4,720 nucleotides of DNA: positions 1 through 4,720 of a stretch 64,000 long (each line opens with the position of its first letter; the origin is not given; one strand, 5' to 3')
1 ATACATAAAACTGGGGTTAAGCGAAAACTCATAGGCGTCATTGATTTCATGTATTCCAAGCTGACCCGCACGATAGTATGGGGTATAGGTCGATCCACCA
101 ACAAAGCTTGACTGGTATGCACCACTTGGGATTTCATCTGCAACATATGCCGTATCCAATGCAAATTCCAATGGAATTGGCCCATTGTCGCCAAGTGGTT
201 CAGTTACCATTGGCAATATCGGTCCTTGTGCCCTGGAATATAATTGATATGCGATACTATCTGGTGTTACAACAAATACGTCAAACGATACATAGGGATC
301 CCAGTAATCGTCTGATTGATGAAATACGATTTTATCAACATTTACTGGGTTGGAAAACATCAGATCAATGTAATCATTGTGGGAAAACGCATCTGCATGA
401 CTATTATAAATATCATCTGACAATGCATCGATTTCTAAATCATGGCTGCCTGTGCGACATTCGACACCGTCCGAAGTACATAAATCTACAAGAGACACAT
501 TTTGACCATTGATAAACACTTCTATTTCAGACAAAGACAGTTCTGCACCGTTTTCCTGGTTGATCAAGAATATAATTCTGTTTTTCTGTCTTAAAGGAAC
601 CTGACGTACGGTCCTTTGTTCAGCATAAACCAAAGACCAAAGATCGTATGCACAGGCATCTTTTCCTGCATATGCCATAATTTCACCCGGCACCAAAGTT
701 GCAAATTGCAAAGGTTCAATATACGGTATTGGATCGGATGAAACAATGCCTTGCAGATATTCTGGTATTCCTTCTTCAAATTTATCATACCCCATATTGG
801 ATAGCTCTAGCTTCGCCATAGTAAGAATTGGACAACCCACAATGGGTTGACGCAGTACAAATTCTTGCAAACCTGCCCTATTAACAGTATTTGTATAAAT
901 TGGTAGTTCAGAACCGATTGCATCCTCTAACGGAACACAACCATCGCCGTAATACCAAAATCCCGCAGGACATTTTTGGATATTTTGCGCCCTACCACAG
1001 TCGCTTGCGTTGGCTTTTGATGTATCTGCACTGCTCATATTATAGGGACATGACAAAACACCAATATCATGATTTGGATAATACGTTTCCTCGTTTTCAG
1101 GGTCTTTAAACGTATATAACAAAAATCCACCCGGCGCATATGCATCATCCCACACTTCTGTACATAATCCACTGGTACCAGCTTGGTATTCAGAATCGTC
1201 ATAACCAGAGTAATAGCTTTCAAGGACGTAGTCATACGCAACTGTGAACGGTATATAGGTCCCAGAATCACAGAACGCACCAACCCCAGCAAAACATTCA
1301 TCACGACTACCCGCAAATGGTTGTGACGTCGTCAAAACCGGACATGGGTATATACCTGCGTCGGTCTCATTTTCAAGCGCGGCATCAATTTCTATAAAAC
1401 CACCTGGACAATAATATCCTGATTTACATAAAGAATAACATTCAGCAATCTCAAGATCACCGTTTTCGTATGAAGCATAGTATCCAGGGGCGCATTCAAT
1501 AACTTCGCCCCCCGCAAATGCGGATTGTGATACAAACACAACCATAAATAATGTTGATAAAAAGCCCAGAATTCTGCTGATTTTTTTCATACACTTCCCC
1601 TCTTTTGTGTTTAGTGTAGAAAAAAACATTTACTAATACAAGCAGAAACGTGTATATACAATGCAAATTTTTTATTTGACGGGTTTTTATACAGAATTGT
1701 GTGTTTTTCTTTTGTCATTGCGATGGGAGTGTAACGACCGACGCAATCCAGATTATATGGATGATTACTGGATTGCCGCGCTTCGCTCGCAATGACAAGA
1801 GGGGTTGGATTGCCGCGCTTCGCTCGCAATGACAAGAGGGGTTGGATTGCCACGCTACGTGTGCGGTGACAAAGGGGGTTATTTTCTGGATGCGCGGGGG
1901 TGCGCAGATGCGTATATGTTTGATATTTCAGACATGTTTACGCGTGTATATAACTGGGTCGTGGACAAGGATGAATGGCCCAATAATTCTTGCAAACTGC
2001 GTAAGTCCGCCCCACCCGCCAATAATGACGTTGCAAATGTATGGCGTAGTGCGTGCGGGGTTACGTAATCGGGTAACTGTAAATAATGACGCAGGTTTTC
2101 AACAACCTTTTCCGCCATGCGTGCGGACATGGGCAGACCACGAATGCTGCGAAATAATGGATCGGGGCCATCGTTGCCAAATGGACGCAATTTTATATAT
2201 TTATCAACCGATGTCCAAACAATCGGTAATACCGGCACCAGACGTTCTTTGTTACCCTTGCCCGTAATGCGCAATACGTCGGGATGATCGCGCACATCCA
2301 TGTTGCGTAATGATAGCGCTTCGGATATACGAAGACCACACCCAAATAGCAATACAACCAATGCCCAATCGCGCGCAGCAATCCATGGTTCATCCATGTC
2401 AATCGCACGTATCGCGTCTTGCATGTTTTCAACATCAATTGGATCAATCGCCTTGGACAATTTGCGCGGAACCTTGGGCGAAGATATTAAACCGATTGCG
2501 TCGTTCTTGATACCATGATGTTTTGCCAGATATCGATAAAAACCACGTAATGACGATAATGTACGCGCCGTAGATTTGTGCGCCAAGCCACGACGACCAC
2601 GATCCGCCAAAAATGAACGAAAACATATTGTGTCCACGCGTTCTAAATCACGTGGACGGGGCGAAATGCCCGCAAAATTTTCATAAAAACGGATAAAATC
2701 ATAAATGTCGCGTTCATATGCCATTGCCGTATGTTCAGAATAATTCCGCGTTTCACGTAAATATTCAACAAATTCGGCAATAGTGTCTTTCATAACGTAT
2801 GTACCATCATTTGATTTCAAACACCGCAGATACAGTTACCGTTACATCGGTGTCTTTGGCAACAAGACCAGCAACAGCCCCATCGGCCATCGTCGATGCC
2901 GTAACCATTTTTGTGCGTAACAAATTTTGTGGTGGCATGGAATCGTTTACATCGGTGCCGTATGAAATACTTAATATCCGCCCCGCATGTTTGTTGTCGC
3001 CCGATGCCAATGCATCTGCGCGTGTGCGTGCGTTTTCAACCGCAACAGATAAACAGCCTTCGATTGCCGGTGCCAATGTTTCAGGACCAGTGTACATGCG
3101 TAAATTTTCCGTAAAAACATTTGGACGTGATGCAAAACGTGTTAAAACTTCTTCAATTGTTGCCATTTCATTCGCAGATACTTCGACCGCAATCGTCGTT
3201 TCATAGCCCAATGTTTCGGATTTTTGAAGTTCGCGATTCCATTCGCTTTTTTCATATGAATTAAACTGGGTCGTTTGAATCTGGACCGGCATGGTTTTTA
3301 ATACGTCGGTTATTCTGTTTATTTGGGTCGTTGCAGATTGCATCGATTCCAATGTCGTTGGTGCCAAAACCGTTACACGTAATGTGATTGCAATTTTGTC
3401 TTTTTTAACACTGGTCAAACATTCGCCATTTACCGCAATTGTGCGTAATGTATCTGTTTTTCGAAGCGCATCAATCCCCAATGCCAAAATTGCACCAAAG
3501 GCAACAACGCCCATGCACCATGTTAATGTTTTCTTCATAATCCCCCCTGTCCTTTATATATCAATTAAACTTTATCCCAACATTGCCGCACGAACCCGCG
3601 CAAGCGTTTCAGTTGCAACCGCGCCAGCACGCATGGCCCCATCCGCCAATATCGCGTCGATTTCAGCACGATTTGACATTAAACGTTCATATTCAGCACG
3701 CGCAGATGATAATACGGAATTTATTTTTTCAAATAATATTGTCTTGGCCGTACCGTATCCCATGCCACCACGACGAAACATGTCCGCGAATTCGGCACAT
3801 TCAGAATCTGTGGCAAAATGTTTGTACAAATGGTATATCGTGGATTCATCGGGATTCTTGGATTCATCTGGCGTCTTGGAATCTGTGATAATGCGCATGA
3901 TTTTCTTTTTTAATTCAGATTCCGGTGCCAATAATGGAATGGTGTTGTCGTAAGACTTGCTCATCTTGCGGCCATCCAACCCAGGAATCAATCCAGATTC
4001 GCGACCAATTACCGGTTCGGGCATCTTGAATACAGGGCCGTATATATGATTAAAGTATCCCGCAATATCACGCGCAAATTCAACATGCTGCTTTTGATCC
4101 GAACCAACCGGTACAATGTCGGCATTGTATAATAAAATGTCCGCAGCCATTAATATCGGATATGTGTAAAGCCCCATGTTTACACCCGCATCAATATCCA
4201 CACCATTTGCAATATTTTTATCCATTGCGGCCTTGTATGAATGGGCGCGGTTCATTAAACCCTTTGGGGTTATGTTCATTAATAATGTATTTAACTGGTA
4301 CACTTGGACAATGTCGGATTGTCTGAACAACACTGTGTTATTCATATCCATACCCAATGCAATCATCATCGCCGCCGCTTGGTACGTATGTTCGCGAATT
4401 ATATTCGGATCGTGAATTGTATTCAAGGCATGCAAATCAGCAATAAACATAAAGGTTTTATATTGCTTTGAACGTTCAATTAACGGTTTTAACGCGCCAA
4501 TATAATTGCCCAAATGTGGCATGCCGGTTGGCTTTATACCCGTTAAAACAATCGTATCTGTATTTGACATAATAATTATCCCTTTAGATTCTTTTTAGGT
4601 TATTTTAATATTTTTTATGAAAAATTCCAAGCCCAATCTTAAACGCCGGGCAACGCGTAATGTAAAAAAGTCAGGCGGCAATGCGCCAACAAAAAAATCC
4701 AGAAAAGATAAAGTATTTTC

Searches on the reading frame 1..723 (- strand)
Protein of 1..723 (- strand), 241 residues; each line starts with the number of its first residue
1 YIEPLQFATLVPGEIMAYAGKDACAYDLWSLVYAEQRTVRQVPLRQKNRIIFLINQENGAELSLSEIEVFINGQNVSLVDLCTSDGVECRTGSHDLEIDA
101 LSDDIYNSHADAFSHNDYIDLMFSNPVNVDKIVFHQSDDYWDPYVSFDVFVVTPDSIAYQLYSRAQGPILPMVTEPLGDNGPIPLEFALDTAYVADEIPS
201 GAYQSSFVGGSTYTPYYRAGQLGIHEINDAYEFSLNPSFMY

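Call 65: search_protein_families(library=pfam, max_evalue=10, proteins=[window:1-723:-])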
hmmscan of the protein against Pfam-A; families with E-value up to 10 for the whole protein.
seq(241 aa): 0 families

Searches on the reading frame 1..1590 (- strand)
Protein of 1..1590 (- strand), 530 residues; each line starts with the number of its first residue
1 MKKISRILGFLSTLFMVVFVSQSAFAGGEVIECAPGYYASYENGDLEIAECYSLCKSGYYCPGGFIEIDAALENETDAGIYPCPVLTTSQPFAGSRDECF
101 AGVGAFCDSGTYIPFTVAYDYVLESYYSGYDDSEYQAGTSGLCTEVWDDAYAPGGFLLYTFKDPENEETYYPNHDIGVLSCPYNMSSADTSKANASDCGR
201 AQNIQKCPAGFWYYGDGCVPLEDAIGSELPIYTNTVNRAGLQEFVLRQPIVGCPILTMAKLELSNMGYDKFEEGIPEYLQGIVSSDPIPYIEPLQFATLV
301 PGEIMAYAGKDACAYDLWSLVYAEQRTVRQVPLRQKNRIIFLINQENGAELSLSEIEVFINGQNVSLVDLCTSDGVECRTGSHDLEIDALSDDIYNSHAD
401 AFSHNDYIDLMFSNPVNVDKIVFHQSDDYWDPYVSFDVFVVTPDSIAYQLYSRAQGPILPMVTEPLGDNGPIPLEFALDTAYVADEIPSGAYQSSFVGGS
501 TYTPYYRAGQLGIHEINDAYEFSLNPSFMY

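Call 5: search_protein_families(library=pfam, proteins=[window:1-1590:-], max_evalue=0.01)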
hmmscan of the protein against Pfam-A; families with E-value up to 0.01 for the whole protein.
window:1-1590:- (530 aa): 0 families

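Call 10: search_protein_families(library=pfam, proteins=[window:1-1590:-], max_evalue=10)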
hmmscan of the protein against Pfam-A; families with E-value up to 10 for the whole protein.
window:1-1590:- (530 aa): 0 families

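Call 12: search_protein_families(library=ncbifam, proteins=[window:1-1590:-], max_evalue=1)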
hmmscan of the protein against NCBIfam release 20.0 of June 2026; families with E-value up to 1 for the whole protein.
window:1-1590:- (530 aa): 1 family
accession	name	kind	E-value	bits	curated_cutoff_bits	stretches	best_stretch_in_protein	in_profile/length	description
NF040901.1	SeO3_TeO2_ExtH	equivalog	0.15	11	200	1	49-81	307-339/430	selenite/tellurite reduction operon rhodanese-like protein ExtH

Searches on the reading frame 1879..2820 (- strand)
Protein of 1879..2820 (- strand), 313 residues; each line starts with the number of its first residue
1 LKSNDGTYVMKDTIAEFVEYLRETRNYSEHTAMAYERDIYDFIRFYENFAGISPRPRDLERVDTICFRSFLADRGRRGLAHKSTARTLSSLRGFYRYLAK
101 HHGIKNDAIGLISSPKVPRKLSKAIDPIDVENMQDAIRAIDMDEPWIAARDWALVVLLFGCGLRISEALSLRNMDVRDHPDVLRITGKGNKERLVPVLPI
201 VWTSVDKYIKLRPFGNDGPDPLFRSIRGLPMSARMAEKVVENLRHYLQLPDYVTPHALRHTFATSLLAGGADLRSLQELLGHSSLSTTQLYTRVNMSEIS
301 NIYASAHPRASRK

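Call 7: search_protein_families(library=ncbifam, proteins=[window:1879-2820:-])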
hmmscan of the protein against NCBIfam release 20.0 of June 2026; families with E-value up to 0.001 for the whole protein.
window:1879-2820:- (313 aa): 12 families
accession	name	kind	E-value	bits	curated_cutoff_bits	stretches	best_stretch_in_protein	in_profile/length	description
TIGR02224.1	recomb_XerC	equivalog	1.4e-86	290.6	335.15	1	16-311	2-294/295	tyrosine recombinase XerC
NF001399.0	PRK00283.1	subfamily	2.8e-69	233.6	279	1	10-310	5-299/300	tyrosine recombinase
TIGR02225.1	recomb_XerD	equivalog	1.4e-68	231.3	329.6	1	16-310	2-290/290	site-specific tyrosine recombinase XerD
NF040815.2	recomb_XerA_Arch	equivalog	2.6e-51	174.7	220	1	16-303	2-263/263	site-specific tyrosine recombinase/integron integrase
NF002331.0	PRK01287.1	subfamily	1.2e-39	136.3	371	1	10-310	26-328/365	site-specific tyrosine recombinase XerC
TIGR02249.1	integrase_gron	subfamily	1.3e-30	106.9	265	2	232-298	238-304/315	integron integrase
NF003462.0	PRK05084.1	equivalog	6.1e-28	97.6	267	1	149-301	195-351/360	tyrosine recombinase XerS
NF011946.0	PRK15417.1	equivalog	1.7e-20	73.5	435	2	253-295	274-316/337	integron integrase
NF007371.0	PRK09871.1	subfamily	8.6e-12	45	222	1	147-303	24-183/198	tyrosine-type DNA invertase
NF007370.0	PRK09870.1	subfamily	2.2e-11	43.8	221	1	146-309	29-194/200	tyrosine-type DNA invertase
NF040693.1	recomb_GmtY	equivalog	2.3e-09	37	340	1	254-301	392-439/441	gamma-mobile-trio recombinase GmtY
NF047926.1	integrase_GmtZ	equivalog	0.00093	17.3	600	0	254-310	429-486/784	gamma-mobile-trio integrase GmtZ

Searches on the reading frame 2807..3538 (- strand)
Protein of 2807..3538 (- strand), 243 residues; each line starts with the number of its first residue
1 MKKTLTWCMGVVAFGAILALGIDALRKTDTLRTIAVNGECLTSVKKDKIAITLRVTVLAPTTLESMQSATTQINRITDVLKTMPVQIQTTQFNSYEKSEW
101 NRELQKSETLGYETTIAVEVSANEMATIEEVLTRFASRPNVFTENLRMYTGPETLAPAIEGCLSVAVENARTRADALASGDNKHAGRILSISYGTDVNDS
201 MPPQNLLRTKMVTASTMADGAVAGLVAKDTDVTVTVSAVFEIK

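Call 7: search_protein_families(library=ncbifam, proteins=[window:2807-3538:-])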
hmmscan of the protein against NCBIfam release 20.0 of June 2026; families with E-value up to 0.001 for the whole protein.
window:2807-3538:- (243 aa): 1 family
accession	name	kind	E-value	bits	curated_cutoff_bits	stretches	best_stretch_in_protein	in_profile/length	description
NF008299.0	PRK11087.1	equivalog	7.3e-07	28.8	249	1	30-242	28-236/238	oxidative stress defense protein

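Call 85: search_protein_families(library=pfam, max_evalue=0.01, proteins=[window:2807-3538:-])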
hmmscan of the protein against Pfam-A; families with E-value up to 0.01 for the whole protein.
window:2807-3538:- (243 aa): 1 family
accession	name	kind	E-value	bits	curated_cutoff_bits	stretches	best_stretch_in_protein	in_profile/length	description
PF04402.19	SIMPL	-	1.5e-21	78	25.2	1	34-240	1-205/205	Protein of unknown function (DUF541)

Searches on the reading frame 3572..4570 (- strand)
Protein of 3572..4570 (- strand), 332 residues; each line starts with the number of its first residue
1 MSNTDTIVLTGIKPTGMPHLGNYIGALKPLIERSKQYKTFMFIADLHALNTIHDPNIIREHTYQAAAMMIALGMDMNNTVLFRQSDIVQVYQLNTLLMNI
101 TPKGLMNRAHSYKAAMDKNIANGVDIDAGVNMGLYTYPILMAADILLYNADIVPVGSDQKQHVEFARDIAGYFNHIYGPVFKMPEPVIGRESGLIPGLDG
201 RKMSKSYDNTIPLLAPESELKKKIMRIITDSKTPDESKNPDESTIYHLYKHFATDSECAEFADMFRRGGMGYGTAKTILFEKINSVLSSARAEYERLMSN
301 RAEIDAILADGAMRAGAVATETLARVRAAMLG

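Call 7: search_protein_families(library=ncbifam, proteins=[window:3572-4570:-])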
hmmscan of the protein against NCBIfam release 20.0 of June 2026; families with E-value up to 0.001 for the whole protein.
window:3572-4570:- (332 aa): 11 families
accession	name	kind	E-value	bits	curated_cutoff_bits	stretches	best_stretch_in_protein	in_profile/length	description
NF009207.0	PRK12556.1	equivalog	5.9e-133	442.8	479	1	5-329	3-328/332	tryptophan--tRNA ligase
NF008923.0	PRK12284.1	equivalog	2e-123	412.4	597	1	6-329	3-328/431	tryptophan--tRNA ligase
TIGR00233.1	trpS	equivalog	3.5e-87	292.8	176.75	1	6-330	3-326/328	tryptophan--tRNA ligase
NF008922.0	PRK12283.1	equivalog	8.7e-63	212.6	572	2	5-179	3-173/400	tryptophan--tRNA ligase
NF008925.0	PRK12285.1-2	equivalog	5.8e-25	88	451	1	3-300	60-356/365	tryptophan--tRNA ligase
NF008927.0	PRK12285.1-4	equivalog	3.7e-18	65.7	478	1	6-298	74-363/385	tryptophan--tRNA ligase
NF006330.0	PRK08560.1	equivalog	2.5e-17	63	220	1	6-227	33-248/342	tyrosine--tRNA ligase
NF008926.0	PRK12285.1-3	equivalog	1.9e-16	60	320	2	194-295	309-418/429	tryptophan--tRNA ligase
NF008928.0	PRK12285.1-5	equivalog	2.5e-12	46.1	891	1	4-171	91-250/530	tryptophan--tRNA ligase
NF008924.0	PRK12285.1-1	equivalog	2.6e-09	36.8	644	1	56-295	127-356/381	tryptophan--tRNA ligase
TIGR00234.1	tyrS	equivalog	3.4e-07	29.7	113.8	1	4-232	34-273/406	tyrosine--tRNA ligase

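Call 9: find_encoding_contigs(protein=window:3572-4570:-, flank=3000, max_places=4)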
Protein window:3572-4570:- (332 aa): 1 contig read that carries it; 1 place shown.
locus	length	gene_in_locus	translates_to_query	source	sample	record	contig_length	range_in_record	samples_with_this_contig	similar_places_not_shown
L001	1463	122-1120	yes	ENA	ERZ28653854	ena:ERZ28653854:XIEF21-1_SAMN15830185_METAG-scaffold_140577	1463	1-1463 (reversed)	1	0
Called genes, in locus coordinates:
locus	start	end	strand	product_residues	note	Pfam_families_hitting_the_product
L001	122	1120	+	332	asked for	PF00579:tRNA-synt_1b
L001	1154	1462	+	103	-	?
